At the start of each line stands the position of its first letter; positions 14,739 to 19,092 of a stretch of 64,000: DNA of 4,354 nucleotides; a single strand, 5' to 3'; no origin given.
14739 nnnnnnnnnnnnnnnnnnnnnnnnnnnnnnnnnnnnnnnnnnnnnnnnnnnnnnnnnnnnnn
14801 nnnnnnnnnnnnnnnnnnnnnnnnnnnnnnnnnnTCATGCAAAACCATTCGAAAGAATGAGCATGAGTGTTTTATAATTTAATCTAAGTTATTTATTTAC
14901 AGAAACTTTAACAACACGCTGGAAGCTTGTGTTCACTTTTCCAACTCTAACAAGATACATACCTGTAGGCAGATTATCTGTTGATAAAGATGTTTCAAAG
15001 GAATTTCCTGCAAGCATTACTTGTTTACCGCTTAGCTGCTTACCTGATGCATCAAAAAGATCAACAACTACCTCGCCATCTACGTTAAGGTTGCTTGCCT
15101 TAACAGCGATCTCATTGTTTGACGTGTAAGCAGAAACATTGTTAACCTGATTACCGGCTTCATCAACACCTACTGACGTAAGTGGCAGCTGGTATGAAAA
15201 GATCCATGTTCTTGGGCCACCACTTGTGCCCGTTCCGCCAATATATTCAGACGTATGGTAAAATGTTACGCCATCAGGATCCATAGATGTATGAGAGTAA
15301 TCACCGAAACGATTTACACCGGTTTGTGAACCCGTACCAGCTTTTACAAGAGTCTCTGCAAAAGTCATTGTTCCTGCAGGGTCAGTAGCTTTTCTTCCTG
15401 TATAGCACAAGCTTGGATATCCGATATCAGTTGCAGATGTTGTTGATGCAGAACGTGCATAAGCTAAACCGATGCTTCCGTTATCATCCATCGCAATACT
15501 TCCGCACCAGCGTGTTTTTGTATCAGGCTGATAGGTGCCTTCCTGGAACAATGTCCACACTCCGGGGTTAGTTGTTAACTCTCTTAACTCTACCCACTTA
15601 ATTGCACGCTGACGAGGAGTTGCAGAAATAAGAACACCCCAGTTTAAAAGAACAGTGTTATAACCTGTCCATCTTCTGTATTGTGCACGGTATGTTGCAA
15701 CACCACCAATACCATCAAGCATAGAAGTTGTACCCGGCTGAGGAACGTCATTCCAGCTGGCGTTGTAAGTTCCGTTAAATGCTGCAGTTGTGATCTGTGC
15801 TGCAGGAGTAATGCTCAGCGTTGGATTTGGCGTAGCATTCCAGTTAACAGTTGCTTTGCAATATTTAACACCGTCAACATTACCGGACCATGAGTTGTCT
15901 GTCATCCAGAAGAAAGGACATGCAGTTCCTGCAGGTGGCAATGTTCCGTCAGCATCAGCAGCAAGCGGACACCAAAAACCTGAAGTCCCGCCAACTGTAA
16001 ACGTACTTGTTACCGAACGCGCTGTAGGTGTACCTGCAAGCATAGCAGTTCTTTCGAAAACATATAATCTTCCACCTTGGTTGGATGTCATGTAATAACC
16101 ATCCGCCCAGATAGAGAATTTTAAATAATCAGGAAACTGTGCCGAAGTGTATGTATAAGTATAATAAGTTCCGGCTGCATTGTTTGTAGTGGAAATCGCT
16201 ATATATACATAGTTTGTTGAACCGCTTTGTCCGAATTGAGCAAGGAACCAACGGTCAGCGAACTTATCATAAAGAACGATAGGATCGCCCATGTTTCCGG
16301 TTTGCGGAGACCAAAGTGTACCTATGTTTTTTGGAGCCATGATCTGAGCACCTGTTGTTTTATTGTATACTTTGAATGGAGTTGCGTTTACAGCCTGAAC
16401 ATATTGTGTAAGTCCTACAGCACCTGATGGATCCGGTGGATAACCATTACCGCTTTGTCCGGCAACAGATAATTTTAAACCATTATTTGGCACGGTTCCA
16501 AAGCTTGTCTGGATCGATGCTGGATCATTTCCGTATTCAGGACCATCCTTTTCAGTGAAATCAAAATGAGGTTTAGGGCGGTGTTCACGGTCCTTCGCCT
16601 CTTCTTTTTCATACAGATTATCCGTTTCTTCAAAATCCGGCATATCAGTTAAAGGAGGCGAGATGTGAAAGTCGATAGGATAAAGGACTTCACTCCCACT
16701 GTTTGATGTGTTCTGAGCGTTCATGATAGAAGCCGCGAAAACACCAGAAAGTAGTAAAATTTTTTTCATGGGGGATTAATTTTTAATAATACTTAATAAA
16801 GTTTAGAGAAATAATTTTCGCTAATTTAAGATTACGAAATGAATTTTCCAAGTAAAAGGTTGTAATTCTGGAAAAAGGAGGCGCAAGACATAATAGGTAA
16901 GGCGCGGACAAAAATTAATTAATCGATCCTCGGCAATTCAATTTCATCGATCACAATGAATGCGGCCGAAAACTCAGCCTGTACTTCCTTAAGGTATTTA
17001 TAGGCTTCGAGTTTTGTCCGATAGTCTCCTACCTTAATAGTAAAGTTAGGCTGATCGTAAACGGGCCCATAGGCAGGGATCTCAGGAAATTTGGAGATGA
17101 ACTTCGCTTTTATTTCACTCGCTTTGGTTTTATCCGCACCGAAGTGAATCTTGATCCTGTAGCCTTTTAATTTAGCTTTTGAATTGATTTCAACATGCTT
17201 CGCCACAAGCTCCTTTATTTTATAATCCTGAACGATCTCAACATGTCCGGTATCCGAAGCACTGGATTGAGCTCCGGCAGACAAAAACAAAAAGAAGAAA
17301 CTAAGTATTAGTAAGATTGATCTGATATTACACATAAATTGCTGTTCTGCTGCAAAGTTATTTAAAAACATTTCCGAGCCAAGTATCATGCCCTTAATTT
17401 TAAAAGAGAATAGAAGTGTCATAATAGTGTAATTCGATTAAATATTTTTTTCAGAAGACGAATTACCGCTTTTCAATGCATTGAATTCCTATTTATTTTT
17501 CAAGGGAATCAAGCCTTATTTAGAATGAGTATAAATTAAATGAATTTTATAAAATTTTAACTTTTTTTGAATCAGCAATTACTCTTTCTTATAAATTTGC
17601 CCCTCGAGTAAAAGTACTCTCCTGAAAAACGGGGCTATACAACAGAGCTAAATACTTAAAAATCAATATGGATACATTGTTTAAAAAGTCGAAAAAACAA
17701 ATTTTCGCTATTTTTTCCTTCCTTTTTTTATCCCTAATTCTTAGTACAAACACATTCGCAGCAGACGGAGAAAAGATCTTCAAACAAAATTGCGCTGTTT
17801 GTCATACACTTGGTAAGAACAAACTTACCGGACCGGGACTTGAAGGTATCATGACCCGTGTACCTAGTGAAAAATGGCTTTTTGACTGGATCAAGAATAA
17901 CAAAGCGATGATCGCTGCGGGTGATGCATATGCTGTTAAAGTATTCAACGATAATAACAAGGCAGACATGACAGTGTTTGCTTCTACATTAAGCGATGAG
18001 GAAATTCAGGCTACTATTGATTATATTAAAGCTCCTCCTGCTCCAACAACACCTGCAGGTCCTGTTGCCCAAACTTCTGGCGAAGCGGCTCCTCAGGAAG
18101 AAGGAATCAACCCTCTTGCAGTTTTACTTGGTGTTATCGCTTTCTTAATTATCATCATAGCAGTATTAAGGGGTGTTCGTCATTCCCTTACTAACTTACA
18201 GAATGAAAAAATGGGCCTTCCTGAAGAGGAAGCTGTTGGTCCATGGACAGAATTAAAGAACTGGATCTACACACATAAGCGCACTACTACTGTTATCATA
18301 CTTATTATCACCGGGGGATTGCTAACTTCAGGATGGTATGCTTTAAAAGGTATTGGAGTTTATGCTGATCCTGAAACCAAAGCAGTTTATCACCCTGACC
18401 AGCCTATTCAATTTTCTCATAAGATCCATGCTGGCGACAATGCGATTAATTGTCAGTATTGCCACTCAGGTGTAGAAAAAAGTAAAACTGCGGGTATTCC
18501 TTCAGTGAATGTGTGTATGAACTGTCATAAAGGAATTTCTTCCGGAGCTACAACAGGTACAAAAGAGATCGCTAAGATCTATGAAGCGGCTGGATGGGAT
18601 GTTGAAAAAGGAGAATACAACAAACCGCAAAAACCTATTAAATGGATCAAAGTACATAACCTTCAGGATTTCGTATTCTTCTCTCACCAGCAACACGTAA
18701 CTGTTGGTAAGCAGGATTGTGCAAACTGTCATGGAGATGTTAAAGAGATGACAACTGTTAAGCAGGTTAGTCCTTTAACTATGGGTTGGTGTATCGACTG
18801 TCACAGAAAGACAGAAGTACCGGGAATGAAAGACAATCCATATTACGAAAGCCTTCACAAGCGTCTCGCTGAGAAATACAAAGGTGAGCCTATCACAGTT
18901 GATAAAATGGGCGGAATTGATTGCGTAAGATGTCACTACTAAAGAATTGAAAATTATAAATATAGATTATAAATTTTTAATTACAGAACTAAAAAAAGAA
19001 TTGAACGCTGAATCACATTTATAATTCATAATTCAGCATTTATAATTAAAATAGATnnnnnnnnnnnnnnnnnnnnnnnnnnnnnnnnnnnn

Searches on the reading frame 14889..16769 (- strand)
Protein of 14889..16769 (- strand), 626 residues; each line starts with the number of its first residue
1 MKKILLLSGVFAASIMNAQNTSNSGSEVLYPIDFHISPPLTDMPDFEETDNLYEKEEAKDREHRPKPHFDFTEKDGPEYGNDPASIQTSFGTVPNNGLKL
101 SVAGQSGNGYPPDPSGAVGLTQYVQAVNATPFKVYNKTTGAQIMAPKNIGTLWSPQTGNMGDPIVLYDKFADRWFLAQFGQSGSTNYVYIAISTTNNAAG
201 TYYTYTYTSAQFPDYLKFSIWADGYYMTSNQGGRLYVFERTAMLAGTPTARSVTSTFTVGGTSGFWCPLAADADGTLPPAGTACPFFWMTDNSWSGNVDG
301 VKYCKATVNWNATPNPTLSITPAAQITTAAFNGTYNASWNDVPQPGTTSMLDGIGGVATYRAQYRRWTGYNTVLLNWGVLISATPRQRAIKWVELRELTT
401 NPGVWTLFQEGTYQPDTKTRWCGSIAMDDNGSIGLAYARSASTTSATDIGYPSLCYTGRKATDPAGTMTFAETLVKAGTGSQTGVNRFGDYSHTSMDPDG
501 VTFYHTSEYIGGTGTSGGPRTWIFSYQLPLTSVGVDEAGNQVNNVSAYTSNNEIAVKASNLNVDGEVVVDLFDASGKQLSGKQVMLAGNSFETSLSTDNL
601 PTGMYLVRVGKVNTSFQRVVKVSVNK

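Call 9: search_protein_families(library=pfam, proteins=[window:14889-16769:-], max_evalue=0.001)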
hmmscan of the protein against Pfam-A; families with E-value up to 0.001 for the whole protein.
window:14889-16769:- (626 aa): 1 family
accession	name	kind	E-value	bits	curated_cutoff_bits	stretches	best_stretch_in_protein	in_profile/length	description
PF18962.6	Por_Secre_tail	-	0.00014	22.5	27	1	551-617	7-71/75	Secretion system C-terminal sorting domain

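Call 63: search_protein_families(library=ncbifam, proteins=[window:14889-16769:-], max_evalue=0.01)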
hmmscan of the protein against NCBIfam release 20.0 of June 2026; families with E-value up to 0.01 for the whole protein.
window:14889-16769:- (626 aa): 1 family
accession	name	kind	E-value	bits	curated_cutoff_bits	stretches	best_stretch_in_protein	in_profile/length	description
TIGR04183.1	Por_Secre_tail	domain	0.00023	21.1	23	1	561-621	17-71/72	T9SS type A sorting domain-containing protein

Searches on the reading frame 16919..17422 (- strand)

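Call 34: search_protein_families(library=pfam, proteins=[window:16919-17422:-], max_evalue=0.1)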
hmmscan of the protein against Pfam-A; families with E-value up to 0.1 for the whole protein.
window:16919-17422:- (167 aa): 1 family
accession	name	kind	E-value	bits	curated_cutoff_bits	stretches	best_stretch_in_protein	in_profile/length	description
PF05036.18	SPOR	-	0.0021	18.8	21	1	86-157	3-75/76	SPOR domain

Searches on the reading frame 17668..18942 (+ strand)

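Call 9: search_protein_families(library=pfam, proteins=[window:17668-18942:+], max_evalue=0.001)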
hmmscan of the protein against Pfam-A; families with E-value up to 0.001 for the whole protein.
window:17668-18942:+ (424 aa): 6 families
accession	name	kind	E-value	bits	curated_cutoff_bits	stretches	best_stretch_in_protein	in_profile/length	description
PF14522.11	Cytochrome_C7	-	4.4e-13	49.3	24.8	2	248-291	2-52/67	Cytochrome c7 and related cytochrome c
PF02085.21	Cytochrom_CIII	-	7.4e-12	45.9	22.9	2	329-423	15-82/101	Class III cytochrome C family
PF13442.11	Cytochrome_CBB3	-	1.1e-09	38.8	27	1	31-120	3-68/68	Cytochrome C oxidase, cbb3-type, subunit III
PF00034.26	Cytochrom_C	-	2.5e-09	38.8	21.3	1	31-121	1-87/90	Cytochrome c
PF22113.1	Mtrc-MtrF_II-IV_dom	-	2.9e-08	33.9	30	1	345-423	3-88/176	Outer membrane cytochrome MtrC/MtrF-like, domains II/IV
PF14537.11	Cytochrom_c3_2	-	3.6e-07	31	25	0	251-288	51-79/79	Cytochrome c3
